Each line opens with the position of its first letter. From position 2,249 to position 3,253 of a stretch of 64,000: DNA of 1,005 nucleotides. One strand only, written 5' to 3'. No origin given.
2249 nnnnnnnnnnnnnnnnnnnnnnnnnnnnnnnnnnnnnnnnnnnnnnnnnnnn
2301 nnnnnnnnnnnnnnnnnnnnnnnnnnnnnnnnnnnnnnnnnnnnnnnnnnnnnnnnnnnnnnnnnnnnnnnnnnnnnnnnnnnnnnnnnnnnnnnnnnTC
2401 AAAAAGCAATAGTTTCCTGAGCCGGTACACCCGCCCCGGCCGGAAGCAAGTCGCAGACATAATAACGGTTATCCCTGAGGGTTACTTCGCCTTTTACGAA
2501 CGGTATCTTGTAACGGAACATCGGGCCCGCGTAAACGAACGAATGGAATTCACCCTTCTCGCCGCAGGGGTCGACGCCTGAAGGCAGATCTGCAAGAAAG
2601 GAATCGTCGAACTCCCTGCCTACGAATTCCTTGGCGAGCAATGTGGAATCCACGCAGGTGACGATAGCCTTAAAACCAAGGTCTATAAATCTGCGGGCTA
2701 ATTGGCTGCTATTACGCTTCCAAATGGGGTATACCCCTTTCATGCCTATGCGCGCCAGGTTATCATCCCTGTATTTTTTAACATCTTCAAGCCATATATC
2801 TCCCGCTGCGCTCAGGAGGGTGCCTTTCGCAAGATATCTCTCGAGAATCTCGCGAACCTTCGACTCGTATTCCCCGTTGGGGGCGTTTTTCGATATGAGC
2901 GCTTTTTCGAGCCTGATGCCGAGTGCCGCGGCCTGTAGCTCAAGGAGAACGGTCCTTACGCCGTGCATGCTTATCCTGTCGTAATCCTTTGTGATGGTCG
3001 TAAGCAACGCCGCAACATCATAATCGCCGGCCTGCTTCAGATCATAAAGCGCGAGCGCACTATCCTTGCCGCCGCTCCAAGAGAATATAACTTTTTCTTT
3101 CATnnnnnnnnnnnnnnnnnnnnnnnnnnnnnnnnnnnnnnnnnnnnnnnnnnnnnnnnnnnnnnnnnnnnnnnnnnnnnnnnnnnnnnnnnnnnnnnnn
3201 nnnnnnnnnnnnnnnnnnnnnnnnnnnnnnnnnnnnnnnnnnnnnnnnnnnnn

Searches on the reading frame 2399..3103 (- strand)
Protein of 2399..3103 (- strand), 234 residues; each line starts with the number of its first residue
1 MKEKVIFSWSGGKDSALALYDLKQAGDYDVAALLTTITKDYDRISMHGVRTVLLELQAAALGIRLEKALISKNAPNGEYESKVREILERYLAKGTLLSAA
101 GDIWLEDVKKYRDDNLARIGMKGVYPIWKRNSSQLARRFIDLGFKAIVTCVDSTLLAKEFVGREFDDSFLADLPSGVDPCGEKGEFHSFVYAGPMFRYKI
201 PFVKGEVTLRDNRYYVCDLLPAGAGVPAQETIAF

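Call 4: search_protein_families(library=pfam, proteins=[window:2399-3103:-])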
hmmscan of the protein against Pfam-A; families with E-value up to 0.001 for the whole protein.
window:2399-3103:- (234 aa): 1 family
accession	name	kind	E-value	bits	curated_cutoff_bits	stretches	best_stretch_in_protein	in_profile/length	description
PF01902.24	Diphthami_syn_2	-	1.2e-35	123.5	23.2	1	4-214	2-210/219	Diphthamide synthase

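Call 5: search_protein_families(library=ncbifam, proteins=[window:2399-3103:-])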
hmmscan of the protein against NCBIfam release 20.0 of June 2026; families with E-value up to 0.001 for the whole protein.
window:2399-3103:- (234 aa): 3 families
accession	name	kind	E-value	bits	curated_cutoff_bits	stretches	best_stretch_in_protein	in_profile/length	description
TIGR03679.1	Dph6_archaeal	equivalog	8.7e-25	87.3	197.3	1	9-216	4-213/218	diphthine--ammonia ligase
NF052346.1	PAB0415_fam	hypoth_equivalog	2.6e-21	76.3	250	1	9-215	4-201/205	PAB0415 family putative ATP pyrophosphatase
NF052347.1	TTX_0299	hypoth_equivalog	7.8e-14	51.7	250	1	9-209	4-191/200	TTX_0299 family putative ATP pyrophosphatase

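Call 7: find_homologous_proteins(query=window:2399-3103:-)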
Query window:2399-3103:- (234 aa): 7998 proteins with E <= 0.001 among 8000 candidates; the best 120 are listed.
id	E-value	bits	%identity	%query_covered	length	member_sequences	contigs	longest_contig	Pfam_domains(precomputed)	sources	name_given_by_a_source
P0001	4.8e-152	522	100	100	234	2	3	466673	PF28410.1,PF01902.25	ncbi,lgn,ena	-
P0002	8.1e-124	430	79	100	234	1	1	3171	PF28410.1,PF01902.25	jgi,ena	-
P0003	1.1e-122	426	78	100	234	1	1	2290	PF28410.1,PF01902.25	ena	-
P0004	3.2e-121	421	76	100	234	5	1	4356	PF28410.1,PF01902.25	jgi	jgi:uncharacterized protein (TIGR00290 family)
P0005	1.3e-120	419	76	100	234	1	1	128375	PF28410.1,PF01902.25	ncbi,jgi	ncbi:MAG: diphthine--ammonia ligase [Candidatus Omnitrophota bacterium]|jgi:uncharacterized protein 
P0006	6.5e-117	407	74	100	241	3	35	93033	PF28410.1,PF01902.25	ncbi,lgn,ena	-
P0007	3.0e-113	395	74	100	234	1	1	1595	PF28410.1,PF01902.25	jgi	-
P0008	2.7e-110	385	76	94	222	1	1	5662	PF28410.1,PF01902.25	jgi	-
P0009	5.0e-110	384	75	94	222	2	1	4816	PF28410.1,PF01902.25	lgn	-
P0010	5.5e-110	384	76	94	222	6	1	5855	PF28410.1,PF01902.25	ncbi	-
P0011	4.5e-109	381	75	94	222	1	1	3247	PF28410.1,PF01902.25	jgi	jgi:uncharacterized protein (TIGR00290 family)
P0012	5.6e-109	381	76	94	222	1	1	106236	PF28410.1,PF01902.25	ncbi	-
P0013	7.2e-109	381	76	94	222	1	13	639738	PF28410.1,PF01902.25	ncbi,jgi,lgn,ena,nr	ncbi:MAG TPA: diphthine--ammonia ligase [Candidatus Omnitrophota bacterium]|nr:diphthine--ammonia li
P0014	7.6e-109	381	76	94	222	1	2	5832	PF28410.1,PF01902.25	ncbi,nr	ncbi:MAG: diphthine--ammonia ligase [Candidatus Omnitrophica bacterium]|nr:diphthine--ammonia ligase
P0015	1.3e-107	376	75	94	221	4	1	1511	PF28410.1,PF01902.25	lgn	-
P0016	2.6e-104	366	73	95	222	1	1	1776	PF28410.1,PF01902.25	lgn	-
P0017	2.2e-101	356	66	100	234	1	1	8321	PF28410.1,PF01902.25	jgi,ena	-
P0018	8.0e-100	351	68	94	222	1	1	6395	PF28410.1,PF01902.25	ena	-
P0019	7.4e-99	348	65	100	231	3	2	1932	PF28410.1,PF01902.25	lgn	-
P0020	1.3e-98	347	64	100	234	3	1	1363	PF28410.1,PF01902.25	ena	-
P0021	4.6e-98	345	65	100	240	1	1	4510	PF28410.1,PF01902.25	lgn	-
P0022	7.5e-98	345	68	96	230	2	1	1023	PF28410.1,PF01902.25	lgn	-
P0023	3.4e-97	342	64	97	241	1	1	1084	PF28410.1,PF01902.25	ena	-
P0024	3.8e-97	342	64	96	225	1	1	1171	PF28410.1,PF01902.25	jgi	jgi:uncharacterized protein (TIGR00290 family)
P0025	8.4e-97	341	64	96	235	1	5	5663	PF28410.1,PF01902.25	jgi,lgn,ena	-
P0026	1.1e-96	341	64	100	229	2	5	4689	PF28410.1,PF01902.25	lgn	-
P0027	4.8e-96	339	64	94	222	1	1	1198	PF28410.1,PF01902.25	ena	-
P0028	8.1e-96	338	65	95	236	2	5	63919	PF28410.1,PF01902.25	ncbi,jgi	ncbi:MAG: Dph6-related ATP pyrophosphatase [Planctomycetota bacterium]|jgi:uncharacterized protein (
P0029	8.6e-96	338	66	95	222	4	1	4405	PF28410.1,PF01902.25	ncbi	-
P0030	8.9e-96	338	64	97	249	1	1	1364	PF28410.1,PF01902.25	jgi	-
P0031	3.4e-95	336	65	94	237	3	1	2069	PF28410.1,PF01902.25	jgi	jgi:uncharacterized protein (TIGR00290 family)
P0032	4.1e-95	336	65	94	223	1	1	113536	PF28410.1,PF01902.25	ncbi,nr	ncbi:MAG: diphthine--ammonia ligase [Deltaproteobacteria bacterium]|nr:diphthine--ammonia ligase [De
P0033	1.7e-94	334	64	95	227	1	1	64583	PF28410.1,PF01902.25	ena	-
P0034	2.0e-94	333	64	94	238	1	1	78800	PF28410.1,PF01902.25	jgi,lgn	-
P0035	2.4e-94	333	64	95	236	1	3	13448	PF28410.1,PF01902.25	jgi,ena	jgi:uncharacterized protein (TIGR00290 family)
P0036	5.2e-94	332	64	94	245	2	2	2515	PF28410.1,PF01902.25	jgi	jgi:uncharacterized protein (TIGR00290 family)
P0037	6.1e-94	332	64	94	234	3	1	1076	PF28410.1,PF01902.25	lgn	-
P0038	6.5e-94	332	64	99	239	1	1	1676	PF28410.1,PF01902.25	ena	-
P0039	7.5e-94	331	65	97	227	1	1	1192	PF28410.1,PF01902.25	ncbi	-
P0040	7.7e-94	331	64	95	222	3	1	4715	PF28410.1,PF01902.25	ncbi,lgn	-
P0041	7.9e-94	331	62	97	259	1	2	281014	PF28410.1,PF01902.25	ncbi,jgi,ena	ncbi:MAG: diphthine--ammonia ligase [Thermoplasmata archaeon]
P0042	9.0e-94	331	65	94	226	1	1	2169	PF28410.1,PF01902.25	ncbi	-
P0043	1.1e-93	331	64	95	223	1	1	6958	PF28410.1,PF01902.25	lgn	-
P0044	1.4e-93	331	62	97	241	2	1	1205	PF28410.1,PF01902.25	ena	-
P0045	1.6e-93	330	62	100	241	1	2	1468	PF28410.1,PF01902.25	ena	-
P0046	1.7e-93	330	64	95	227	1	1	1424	PF28410.1,PF01902.25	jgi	jgi:uncharacterized protein (TIGR00290 family)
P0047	1.7e-93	330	64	94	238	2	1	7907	PF28410.1,PF01902.25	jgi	jgi:uncharacterized protein (TIGR00290 family)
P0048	2.0e-93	330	62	94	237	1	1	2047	PF28410.1,PF01902.25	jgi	jgi:uncharacterized protein (TIGR00290 family)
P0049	2.1e-93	330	64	95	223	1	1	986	PF28410.1,PF01902.25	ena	-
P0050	2.2e-93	330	62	99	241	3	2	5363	PF28410.1,PF01902.25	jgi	-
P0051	2.3e-93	330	62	94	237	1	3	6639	PF28410.1,PF01902.25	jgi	jgi:uncharacterized protein (TIGR00290 family)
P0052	2.3e-93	330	63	95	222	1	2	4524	PF28410.1,PF01902.25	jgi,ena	jgi:uncharacterized protein (TIGR00290 family)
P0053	2.4e-93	330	64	95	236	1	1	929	PF28410.1,PF01902.25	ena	-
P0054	2.5e-93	330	64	95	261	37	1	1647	PF28410.1,PF01902.25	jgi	-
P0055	2.6e-93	330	63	95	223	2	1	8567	PF28410.1,PF01902.25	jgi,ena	jgi:uncharacterized protein (TIGR00290 family)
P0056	2.7e-93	330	64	95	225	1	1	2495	PF28410.1,PF01902.25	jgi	jgi:uncharacterized protein (TIGR00290 family)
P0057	2.8e-93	330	61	97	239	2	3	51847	PF28410.1,PF01902.25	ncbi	ncbi:MAG: diphthine--ammonia ligase [Candidatus Bathyarchaeia archaeon]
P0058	3.1e-93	329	64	95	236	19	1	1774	PF28410.1,PF01902.25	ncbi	-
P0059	3.3e-93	329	64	95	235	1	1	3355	PF28410.1,PF01902.25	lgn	-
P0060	3.6e-93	329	64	94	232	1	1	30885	PF28410.1,PF01902.25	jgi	jgi:uncharacterized protein (TIGR00290 family)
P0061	3.9e-93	329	62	97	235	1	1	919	PF28410.1,PF01902.25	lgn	-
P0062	4.0e-93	329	62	95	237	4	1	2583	PF28410.1,PF01902.25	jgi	jgi:uncharacterized protein (TIGR00290 family)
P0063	4.1e-93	329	63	94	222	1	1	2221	PF28410.1,PF01902.25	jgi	-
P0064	4.1e-93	329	63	94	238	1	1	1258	PF28410.1,PF01902.25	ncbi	-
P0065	4.2e-93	329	63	94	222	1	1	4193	PF28410.1,PF01902.25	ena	-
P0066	5.1e-93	329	64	95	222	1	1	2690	PF28410.1,PF01902.25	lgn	-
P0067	5.2e-93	329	64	95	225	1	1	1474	PF28410.1,PF01902.25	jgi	jgi:uncharacterized protein (TIGR00290 family)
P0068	5.3e-93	329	64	95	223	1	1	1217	PF28410.1,PF01902.25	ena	-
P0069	5.5e-93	329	64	95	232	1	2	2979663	PF28410.1,PF01902.25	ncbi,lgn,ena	ncbi:MAG: diphthine--ammonia ligase [Candidatus Kryptoniota bacterium]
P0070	5.7e-93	329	63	94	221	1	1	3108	PF28410.1,PF01902.25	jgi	jgi:uncharacterized protein (TIGR00290 family)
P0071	5.8e-93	329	61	97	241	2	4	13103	PF28410.1,PF01902.25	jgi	jgi:uncharacterized protein (TIGR00290 family)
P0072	6.5e-93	328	65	94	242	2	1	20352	PF28410.1,PF01902.25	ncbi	-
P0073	8.4e-93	328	63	95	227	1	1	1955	PF28410.1,PF01902.25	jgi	-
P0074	9.3e-93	328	62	95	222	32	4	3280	PF28410.1,PF01902.25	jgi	jgi:uncharacterized protein (TIGR00290 family)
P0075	1.1e-92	328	62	94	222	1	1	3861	PF28410.1,PF01902.25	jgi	-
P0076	1.1e-92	328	66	96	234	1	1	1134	PF28410.1,PF01902.25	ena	-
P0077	1.1e-92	328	64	94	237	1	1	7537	PF28410.1,PF01902.25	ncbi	-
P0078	1.1e-92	328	64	94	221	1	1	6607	PF28410.1,PF01902.25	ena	-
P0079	1.2e-92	328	64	94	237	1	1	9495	PF28410.1,PF01902.25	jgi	-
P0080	1.2e-92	328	64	95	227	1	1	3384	PF28410.1,PF01902.25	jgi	jgi:uncharacterized protein (TIGR00290 family)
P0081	1.2e-92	327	66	95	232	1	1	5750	PF28410.1,PF01902.25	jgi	-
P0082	1.2e-92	327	63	95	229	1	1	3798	PF28410.1,PF01902.25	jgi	-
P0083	1.3e-92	327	63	94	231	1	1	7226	PF28410.1,PF01902.25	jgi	jgi:uncharacterized protein (TIGR00290 family)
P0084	1.4e-92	327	63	95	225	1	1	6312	PF28410.1,PF01902.25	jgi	jgi:uncharacterized protein (TIGR00290 family)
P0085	1.4e-92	327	62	95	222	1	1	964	PF28410.1,PF01902.25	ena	-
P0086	1.4e-92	327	63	95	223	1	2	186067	PF28410.1,PF01902.25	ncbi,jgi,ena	ncbi:MAG: diphthine--ammonia ligase [Thermodesulfovibrionales bacterium]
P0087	1.4e-92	327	62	94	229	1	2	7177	PF28410.1,PF01902.25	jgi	jgi:uncharacterized protein (TIGR00290 family)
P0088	1.5e-92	327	63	95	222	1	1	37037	PF28410.1,PF01902.25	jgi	jgi:uncharacterized protein (TIGR00290 family)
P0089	1.5e-92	327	64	95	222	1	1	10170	PF28410.1,PF01902.25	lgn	-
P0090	1.8e-92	327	63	95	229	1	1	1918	PF28410.1,PF01902.25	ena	-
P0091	1.9e-92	327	64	95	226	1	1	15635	PF28410.1,PF01902.25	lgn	-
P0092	1.9e-92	327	63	94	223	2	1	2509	PF28410.1,PF01902.25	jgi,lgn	jgi:uncharacterized protein (TIGR00290 family)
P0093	1.9e-92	327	65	94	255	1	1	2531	PF28410.1,PF01902.25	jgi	-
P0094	1.9e-92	327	63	94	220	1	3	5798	PF28410.1,PF01902.25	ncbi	ncbi:MAG: Dph6-related ATP pyrophosphatase [Thermodesulfobacteriota bacterium]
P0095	2.3e-92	327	63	94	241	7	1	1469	PF28410.1,PF01902.25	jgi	-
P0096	2.3e-92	327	60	97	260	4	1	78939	PF28410.1,PF01902.25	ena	-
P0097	2.4e-92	327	64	96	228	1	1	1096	PF28410.1,PF01902.25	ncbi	-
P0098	2.5e-92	326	62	97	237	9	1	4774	PF28410.1,PF01902.25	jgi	jgi:uncharacterized protein (TIGR00290 family)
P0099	2.5e-92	326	63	94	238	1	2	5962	PF28410.1,PF01902.25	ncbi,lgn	-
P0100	2.6e-92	326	62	96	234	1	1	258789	PF28410.1,PF01902.25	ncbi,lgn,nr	ncbi:MAG: diphthine--ammonia ligase [Candidatus Omnitrophica bacterium]|nr:diphthine--ammonia ligase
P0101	2.7e-92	326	61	97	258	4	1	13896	PF28410.1,PF01902.25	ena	-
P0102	2.8e-92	326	63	94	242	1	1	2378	PF28410.1,PF01902.25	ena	-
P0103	3.0e-92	326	64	95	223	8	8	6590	PF28410.1,PF01902.25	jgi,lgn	jgi:uncharacterized protein (TIGR00290 family)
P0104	3.1e-92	326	62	95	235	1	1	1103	PF28410.1,PF01902.25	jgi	-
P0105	3.3e-92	326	64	95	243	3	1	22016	PF28410.1,PF01902.25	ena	-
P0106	3.3e-92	326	62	97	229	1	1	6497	PF28410.1,PF01902.25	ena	-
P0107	3.6e-92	326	63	95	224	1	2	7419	PF28410.1,PF01902.25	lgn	-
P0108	3.6e-92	326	64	95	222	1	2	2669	PF28410.1,PF01902.25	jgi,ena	-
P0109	3.8e-92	326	64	95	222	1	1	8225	PF28410.1,PF01902.25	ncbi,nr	ncbi:MAG: diphthine--ammonia ligase [Chloroflexota bacterium]|nr:diphthine--ammonia ligase [Chlorofl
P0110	3.9e-92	326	63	94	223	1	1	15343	PF28410.1,PF01902.25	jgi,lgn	jgi:uncharacterized protein (TIGR00290 family)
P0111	3.9e-92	326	63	94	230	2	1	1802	PF28410.1,PF01902.25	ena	-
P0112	3.9e-92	326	63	94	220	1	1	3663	PF28410.1,PF01902.25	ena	-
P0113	3.9e-92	326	63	97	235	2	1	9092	PF28410.1,PF01902.25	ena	-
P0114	4.1e-92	326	64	94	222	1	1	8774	PF28410.1,PF01902.25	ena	-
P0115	4.2e-92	326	63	94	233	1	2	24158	PF28410.1,PF01902.25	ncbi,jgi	-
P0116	5.1e-92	325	64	95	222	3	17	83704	PF28410.1,PF01902.25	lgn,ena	-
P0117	5.1e-92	325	62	94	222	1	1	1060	PF28410.1,PF01902.25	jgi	jgi:uncharacterized protein (TIGR00290 family)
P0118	5.1e-92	325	62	94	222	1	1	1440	PF28410.1,PF01902.25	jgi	-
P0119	5.2e-92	325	63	95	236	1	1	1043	PF28410.1,PF01902.25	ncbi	-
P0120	5.3e-92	325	64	94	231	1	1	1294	PF28410.1,PF01902.25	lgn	-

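Call 12: find_encoding_contigs(protein=P0001, flank=10000, max_places=3)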
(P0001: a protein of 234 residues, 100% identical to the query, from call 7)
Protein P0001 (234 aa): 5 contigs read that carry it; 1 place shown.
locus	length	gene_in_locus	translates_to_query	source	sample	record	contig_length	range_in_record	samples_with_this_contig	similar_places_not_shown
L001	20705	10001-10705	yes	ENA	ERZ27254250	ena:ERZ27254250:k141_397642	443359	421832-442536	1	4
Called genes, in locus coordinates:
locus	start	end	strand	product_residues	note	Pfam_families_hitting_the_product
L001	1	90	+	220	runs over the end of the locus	PF12225:DUF5981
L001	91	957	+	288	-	PF02219:MTHFR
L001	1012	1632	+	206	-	-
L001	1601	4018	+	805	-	PF02574:S-methyl_trans, PF00809:Pterin_bind, PF03599:CdhD (weak), PF02607:B12-binding_2, PF02310:B12-binding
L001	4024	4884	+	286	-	PF02548:Pantoate_transf, PF01177:Asp_Glu_race (faint)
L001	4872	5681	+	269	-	PF00175:NAD_binding_1 (weak), PF10418:DHODB_Fe-S_bind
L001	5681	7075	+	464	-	PF14691:Fer4_20, PF01266:DAO (weak), PF01494:FAD_binding_3 (weak), PF01946:Thi4 (weak), PF07992:Pyr_redox_2, PF12831:FAD_oxidored (weak), PF13450:NAD_binding_8, PF00070:Pyr_redox, +2 more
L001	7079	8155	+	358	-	-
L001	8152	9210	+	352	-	PF03054:tRNA_Me_trans, PF06508:QueC (faint), PF24167:DUF7411 (faint), PF20259:tRNA_Me_trans_M, PF20258:tRNA_Me_trans_C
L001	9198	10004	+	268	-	PF02540:NAD_synthase, PF01171:ATP_bind_3 (faint)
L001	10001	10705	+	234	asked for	PF01902:Diphthami_syn_2_N, PF28410:Diphthami_syn_2_C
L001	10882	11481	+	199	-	-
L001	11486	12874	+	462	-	PF01171:ATP_bind_3, PF11734:TilS_C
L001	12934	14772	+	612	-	PF06480:FtsH_ext (weak), PF00004:AAA, PF07728:AAA_5 (weak), PF17862:AAA_lid_3, PF01434:Peptidase_M41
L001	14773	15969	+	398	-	PF00809:Pterin_bind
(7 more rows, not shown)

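Call 13: find_related_loci(query=A1, collection=genome_contigs, flank=10000)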
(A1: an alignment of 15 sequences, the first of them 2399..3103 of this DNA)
Query A1 (234 aa) in genome_contigs; peptide patterns used: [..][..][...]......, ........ (x = any residue, [..] = any of these).
599 stretches matched a pattern (row limit reached: there are more); 598 encode a relative of the query (tblastn E <= 1e-3); the best 80 are kept; 80 distinct loci.
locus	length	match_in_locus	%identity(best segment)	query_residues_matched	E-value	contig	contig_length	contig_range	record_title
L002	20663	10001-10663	75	1-221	1e-114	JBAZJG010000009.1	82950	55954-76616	MAG: Candidatus Omnitrophota bacterium isolate SO_2017_LW4_113 scaffold_875_c1_LW137-91_2017, whole genome shotgun seque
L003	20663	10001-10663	76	1-221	3e-114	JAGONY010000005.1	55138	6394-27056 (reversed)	MAG: Candidatus Omnitrophota bacterium isolate Go_SlDig_bin_77 Go_SlDig_1428_length_55138_cov_6.243824, whole genome sho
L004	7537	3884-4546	64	1-221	3e-99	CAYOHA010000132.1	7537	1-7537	MAG TPA_asm: uncultured Dehalococcoidales bacterium isolate binchicken_co376_250 genome assembly, contig: NODE_12588_len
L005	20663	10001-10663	63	1-221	1e-97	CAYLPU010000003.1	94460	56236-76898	MAG TPA_asm: uncultured Anaerolineales bacterium isolate binchicken_co243_290 genome assembly, contig: NODE_88_length_94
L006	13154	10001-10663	62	1-221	2e-95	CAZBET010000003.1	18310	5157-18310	MAG TPA_asm: uncultured Dehalococcoidia bacterium isolate binchicken_co91_409 genome assembly, contig: NODE_3393_length_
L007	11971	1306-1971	62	1-222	2e-95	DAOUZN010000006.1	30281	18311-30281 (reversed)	MAG TPA_asm: Deltaproteobacteria bacterium isolate CSMAG_954 CSMAG_954_k141_5721616_length_30281_cov_20.6278, whole geno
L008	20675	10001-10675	57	1-225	3e-94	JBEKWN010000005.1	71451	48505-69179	MAG: Thermodesulfobacteriota bacterium isolate SPRUCE 629 SPRUCE_629_5, whole genome shotgun sequence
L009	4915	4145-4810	60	1-222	2e-94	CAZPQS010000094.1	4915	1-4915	MAG TPA_asm: uncultured Planctomycetales bacterium isolate SRP323688_co1_149 genome assembly, contig: NODE_23317_length_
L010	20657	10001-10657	61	3-221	3e-94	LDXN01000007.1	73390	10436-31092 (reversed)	MAG: Candidatus Dadabacteria bacterium CSP1-2 XU11_C0007, whole genome shotgun sequence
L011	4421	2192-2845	62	3-221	1e-93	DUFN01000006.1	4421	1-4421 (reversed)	MAG TPA_asm: Nanoarchaeota archaeon isolate UBA10117 contig_47038, whole genome shotgun sequence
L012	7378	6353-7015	59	1-221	2e-93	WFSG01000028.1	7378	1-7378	MAG: Deltaproteobacteria bacterium isolate S016_32 k151_433807, whole genome shotgun sequence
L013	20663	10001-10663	63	1-221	7e-93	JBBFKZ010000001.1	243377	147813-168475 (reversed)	MAG: Candidatus Bathyarchaeia archaeon isolate Uz-U4-12 NODE_1_length_243377_cov_5.380321, whole genome shotgun sequence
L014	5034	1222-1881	60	3-222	1e-92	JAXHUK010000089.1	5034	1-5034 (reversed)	MAG: Chloroflexota bacterium isolate MAG49_tar_biofilm MAG49_89, whole genome shotgun sequence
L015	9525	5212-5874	58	1-221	6e-92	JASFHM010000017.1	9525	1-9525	MAG: Phycisphaerales bacterium isolate D0608M20metaG_Bin_464 D0608M20metaG_FD_scaffold_381_c1, whole genome shotgun sequ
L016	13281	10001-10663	60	1-222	1e-91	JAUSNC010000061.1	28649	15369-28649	MAG: Candidatus Parcubacteria bacterium isolate E19_metabat.bin.129 E19_k141_670384, whole genome shotgun sequence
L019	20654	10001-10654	58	3-220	2e-86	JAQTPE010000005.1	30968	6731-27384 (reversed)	MAG: Candidatus Omnitrophota bacterium isolate STB_109 NODE_3080_length_30968_cov_3.327324_Sandtown_B, whole genome shot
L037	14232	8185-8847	54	1-221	1e-78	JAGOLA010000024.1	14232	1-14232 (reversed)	MAG: Candidatus Omnitrophota bacterium isolate Go_SlDig_bin_159 Go_SlDig_12498_length_14232_cov_3.828855, whole genome s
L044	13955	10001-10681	51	1-228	2e-75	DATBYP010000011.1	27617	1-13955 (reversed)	MAG TPA_asm: Candidatus Acidoferrum sp. isolate SMAG_U7596 k141_417106, whole genome shotgun sequence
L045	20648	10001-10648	53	3-219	8e-75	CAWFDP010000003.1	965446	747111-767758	MAG: uncultured Acidobacteriota bacterium isolate MFD05513.bin.1.260 genome assembly, contig: contig_390, whole genome s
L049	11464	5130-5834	50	1-234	8e-74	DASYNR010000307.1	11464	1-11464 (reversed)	MAG TPA_asm: Candidatus Acidiferrales bacterium isolate SMAG_U4408 k141_2770269, whole genome shotgun sequence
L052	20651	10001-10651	51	5-221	1e-73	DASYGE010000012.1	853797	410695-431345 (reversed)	MAG TPA_asm: Gammaproteobacteria bacterium isolate SMAG_U4205 k141_2520429, whole genome shotgun sequence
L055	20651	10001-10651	51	3-220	1e-72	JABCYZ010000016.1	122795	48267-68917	MAG: Acidobacteria bacterium isolate Inc-BW-C-12-O_MAG13 Ga0210391_10000063, whole genome shotgun sequence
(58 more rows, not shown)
